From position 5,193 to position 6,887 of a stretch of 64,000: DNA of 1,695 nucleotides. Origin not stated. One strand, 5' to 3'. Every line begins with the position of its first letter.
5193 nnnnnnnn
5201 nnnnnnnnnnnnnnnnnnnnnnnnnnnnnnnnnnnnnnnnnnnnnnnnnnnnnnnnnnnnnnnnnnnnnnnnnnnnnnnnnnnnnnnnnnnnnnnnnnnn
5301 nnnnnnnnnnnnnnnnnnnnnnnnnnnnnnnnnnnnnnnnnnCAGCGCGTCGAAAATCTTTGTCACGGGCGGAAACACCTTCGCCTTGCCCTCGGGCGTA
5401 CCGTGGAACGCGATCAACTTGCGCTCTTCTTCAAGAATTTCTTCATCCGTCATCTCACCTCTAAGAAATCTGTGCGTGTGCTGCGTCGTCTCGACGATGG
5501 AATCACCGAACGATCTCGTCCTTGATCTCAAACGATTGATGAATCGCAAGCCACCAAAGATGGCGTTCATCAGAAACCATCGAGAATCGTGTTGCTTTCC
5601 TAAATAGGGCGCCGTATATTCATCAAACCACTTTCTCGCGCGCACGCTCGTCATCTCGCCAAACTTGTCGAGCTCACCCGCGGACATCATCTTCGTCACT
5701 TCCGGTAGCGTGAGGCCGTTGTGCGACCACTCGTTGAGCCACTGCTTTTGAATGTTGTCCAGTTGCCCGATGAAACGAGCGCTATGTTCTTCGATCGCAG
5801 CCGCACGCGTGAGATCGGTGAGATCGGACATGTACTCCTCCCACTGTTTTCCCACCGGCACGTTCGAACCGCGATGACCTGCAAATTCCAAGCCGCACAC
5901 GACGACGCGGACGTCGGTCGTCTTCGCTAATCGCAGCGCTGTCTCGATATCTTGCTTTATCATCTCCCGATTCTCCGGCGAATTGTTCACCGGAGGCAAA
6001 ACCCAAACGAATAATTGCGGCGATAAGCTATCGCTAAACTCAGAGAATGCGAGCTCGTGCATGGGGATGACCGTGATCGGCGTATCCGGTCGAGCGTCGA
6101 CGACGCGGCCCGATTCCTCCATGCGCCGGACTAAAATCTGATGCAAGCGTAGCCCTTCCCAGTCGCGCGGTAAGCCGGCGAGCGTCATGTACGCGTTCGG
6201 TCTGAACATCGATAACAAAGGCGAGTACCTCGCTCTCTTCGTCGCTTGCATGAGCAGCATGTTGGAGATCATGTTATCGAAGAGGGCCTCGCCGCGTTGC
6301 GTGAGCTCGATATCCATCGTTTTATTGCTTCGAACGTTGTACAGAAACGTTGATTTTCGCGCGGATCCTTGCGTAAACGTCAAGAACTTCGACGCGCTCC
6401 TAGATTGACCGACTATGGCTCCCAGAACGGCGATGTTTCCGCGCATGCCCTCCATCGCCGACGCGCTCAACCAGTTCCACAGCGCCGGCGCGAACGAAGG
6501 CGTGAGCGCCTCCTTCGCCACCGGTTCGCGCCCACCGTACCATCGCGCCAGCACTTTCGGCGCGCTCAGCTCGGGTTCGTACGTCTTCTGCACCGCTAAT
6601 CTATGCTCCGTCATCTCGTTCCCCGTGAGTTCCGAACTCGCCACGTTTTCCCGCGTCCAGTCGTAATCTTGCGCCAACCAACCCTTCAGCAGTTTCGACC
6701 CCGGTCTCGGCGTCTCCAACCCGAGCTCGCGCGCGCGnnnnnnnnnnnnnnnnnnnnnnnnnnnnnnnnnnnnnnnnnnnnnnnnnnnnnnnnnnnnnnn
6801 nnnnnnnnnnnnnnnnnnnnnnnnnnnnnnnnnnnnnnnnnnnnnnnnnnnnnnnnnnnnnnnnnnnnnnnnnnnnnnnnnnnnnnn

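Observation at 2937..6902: RNase L-like pseudokinase-KEN endoribonuclease with a large unassigned N-terminal domain in a green-alga-like genome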

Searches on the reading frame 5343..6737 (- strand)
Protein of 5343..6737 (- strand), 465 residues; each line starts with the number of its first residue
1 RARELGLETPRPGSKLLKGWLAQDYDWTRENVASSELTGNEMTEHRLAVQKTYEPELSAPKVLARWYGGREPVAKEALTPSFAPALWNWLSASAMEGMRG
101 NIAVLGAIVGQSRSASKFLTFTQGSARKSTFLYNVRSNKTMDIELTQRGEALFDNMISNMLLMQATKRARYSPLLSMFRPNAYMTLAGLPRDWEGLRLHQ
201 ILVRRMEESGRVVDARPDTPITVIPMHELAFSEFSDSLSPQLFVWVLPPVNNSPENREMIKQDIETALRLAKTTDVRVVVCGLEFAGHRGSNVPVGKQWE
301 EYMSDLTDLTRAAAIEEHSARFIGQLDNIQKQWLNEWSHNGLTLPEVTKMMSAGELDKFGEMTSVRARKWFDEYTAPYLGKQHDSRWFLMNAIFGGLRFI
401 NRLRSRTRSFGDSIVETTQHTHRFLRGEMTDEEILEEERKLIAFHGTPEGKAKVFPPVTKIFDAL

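Call 39: find_homologous_proteins(query=A8, max_evalue=0.01)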
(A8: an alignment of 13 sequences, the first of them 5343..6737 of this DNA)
Query A8 (13 sequences) (465 aa, profile of the alignment): 3 proteins with E <= 0.01 among 8000 candidates.
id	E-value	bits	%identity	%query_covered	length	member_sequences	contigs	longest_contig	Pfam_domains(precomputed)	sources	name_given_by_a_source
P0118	9.3e-48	181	69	28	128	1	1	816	-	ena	-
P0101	5.2e-19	86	72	18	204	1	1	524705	-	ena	-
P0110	6.7e-6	43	65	9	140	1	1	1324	-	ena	-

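Call 42: search_solved_structures(query=A8, max_evalue=10)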
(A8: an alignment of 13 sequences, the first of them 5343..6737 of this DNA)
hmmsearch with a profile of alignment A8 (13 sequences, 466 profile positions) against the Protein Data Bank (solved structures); distinct sequences matched with E-value up to 10: 2.
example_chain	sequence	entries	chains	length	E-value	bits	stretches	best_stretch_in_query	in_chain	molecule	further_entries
6b0x_A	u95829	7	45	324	0.55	12.1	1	409-440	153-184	Major head protein | Major capsid protein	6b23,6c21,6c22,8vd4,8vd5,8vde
6tf4_A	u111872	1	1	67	0.76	11.7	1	350-397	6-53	Transcription/translation regulatory transformer protein RfaH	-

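Call 48: predict_structure(alignment_id=A8)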
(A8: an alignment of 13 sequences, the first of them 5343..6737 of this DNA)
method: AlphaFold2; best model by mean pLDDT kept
length: 465 residues; sequences in the alignment: 13
mean_pLDDT: 66.8   pTM: 0.65
mean pLDDT of the five models: 66.8, 57.9, 56.0, 54.1, 52.2
residues with pLDDT >= 90: 53; 70-90: 148; 50-70: 158; < 50: 106
segments of 3 or more residues with pLDDT < 50: 1-13, 37-41, 113-124, 168-176, 212-218, 379-418, 452-465
pLDDT, mean of each block of 10 residues (from residue 1): 40 53 71 61 74 59 58 60 66 74 85 43 58 85 87 84 64 51 90 90 82 49 86 73 87 82 92 87 76 70 90 88 67 65 70 61 67 59 46 39 36 46 54 65 56 41 34
secondary structure, 60 per line:
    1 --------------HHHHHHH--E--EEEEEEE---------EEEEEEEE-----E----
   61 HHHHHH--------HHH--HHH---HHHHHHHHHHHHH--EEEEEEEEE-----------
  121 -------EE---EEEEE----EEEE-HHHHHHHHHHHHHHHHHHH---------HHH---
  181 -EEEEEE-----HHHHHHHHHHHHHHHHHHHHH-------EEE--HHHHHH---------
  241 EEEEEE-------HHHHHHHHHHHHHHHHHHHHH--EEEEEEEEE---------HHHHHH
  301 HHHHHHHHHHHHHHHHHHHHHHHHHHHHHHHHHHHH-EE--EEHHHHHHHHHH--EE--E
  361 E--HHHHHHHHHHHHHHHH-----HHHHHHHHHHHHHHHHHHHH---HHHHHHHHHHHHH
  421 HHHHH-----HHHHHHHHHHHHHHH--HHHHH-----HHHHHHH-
elements in order: H15-21 E27-33 E43-50 H61-66 H86-98 E101-109 E133-137 E142-145 H147-165 E182-187 H193-213 E221-223 H226-231 E241-246 H254-274 E277-285 H295-336 H344-353 H364-379 H385-404 H408-425 H431-445 H448-452 H458-464

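Call 66: fold_search(model_id=the predicted structure, library=pdb)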
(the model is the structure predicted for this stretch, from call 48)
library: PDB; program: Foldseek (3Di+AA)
matches with E <= 10: 1105; with E <= 0.001: 0
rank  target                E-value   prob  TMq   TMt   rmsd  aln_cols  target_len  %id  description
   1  1cbu_C                3.0e-02  0.77  0.17  0.36   6.9       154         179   15  ADENOSYLCOBINAMIDE KINASE/ADENOSYLCOBINAMIDE PHOSPHATE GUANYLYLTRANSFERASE (COBU) FROM SALMONELLA TYPHIMURIUM (released 1998-12-02)
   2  9vis                  3.0e-02  0.66  0.17  0.33   7.4       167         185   12  Crystal strcture of adenosylcobinamide kinase/adenosylcobinamide phosphate guanylyltransferase CobU from Akkermansia muc (released 2025-10-08)
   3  8ykc_A                3.0e-02  0.60  0.17  0.33   7.6       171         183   13  Crystal structure of adenosylcobinamide kinase / adenosylcobinamide phosphate guanylyltransferase complexed with GDP (released 2025-01-01)
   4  5l8v                  5.0e-02  0.66  0.16  0.29   8.7       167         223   14  Apo-structure of humanised RadA-mutant humRadA4 (released 2016-10-19)
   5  1gq6_C                5.3e-02  0.28  0.15  0.21  10.5       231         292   11  PROCLAVAMINATE AMIDINO HYDROLASE FROM STREPTOMYCES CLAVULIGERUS (released 2002-06-06)
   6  1kz9_A                5.6e-02  0.44  0.14  0.34   9.9       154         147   13  Mutant Enzyme L119F Lumazine Synthase from S.pombe (released 2002-07-24)
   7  3bgw_D                5.6e-02  0.44  0.12  0.14   9.3       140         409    9  The Structure Of A DnaB-Like Replicative Helicase And Its Interactions With Primase (released 2007-12-25)
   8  7thv_B                5.6e-02  0.11  0.09  0.12  21.5       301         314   11  Structure of the yeast clamp loader (Replication Factor C RFC) bound to the sliding clamp (Proliferating Cell Nuclear  (released 2022-02-16)
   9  7tfh_D                5.9e-02  0.12  0.11  0.14  21.7       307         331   12  Atomic model of the S. cerevisiae clamp-clamp loader complex PCNA-RFC bound to two DNA molecules, one at the 5'-recess (released 2022-11-16)
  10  8tw7_2                5.9e-02  0.11  0.11  0.14  21.0       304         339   11  Cryo-EM structure of S. cerevisiae Ctf18-RFC-PCNA complex in Apo state conformation I (released 2024-09-04)
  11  9vit_A                6.2e-02  0.44  0.15  0.31   6.9       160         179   12  Crystal strcture of adenosylcobinamide kinase/adenosylcobinamide phosphate guanylyltransferase CobU H49A from Akkerman (released 2025-10-08)
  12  3bgw_A                6.2e-02  0.41  0.12  0.13   9.3       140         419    9  The Structure Of A DnaB-Like Replicative Helicase And Its Interactions With Primase (released 2007-12-25)
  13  8ykc_B                7.0e-02  0.41  0.15  0.29   7.6       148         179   12  Crystal structure of adenosylcobinamide kinase / adenosylcobinamide phosphate guanylyltransferase complexed with GDP (released 2025-01-01)
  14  1kz9_E                7.0e-02  0.38  0.14  0.33   9.9       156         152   14  Mutant Enzyme L119F Lumazine Synthase from S.pombe (released 2002-07-24)
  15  6h2j_B                7.0e-02  0.18  0.16  0.09  20.9       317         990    6  Crystal structure of the HsdR subunit of the EcoR124I restriction enzyme with the C-terminal domain (released 2018-08-08)
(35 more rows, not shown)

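Call 68: fold_search(model_id=the predicted structure, library=viral)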
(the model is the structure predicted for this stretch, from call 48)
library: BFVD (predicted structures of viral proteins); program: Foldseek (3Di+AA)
matches with E <= 10: 944; with E <= 0.001: 0
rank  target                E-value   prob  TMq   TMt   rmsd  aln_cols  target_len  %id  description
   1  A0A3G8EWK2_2          1.6e-03  0.91  0.17  0.08  16.1       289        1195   13  Polyprotein [Sclerotium rolfsii endornavirus 1]
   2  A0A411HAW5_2          2.8e-03  0.75  0.14  0.06  18.4       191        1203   18  (no name in the UniProt tables at hand)
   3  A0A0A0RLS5            5.5e-03  0.72  0.15  0.13   9.6       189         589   12  (no name in the UniProt tables at hand)
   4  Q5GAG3                5.5e-03  0.47  0.13  0.15  19.3       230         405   13  Uncharacterized protein [Grouper iridovirus]
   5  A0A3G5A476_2          5.8e-03  0.54  0.16  0.07  25.6       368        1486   11  ubiquitinyl hydrolase 1 [Harvfovirus sp.]
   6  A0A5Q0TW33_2          6.1e-03  0.97  0.16  0.07  11.6       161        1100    9  Uncharacterized protein [Rinkaby virus]
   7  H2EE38                7.3e-03  0.51  0.15  0.15  24.9       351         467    9  Putative ring finger protein [Moumouvirus sp. 'Monve']
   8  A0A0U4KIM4            1.3e-02  0.85  0.17  0.25   9.2       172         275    8  (no name in the UniProt tables at hand)
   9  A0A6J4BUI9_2          1.8e-02  0.60  0.16  0.07  21.4       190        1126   15  (no name in the UniProt tables at hand)
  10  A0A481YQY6            1.8e-02  0.51  0.20  0.08  17.9       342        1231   12  Helicase C-terminal domain-containing protein [Pithovirus LCDPAC02]
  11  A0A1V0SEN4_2          2.1e-02  0.33  0.14  0.08  17.6       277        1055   13  Putative low complexity protein [Hokovirus HKV1]
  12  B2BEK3                2.4e-02  0.75  0.14  0.33   9.8       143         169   13  Helicase (Fragment) [Pineapple mealybug wilt-associated virus 2]
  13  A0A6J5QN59            3.0e-02  0.69  0.15  0.11   5.9       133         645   14  Primase, C-terminal 2 [uncultured Caudovirales phage]
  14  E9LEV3                3.0e-02  0.57  0.13  0.22  11.2       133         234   12  Replicase (Fragment) [Grapevine associated Alphaflexiviridae-1]
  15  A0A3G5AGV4            3.0e-02  0.14  0.09  0.11  22.2       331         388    9  Replication factor C small subunit [Sylvanvirus sp.]
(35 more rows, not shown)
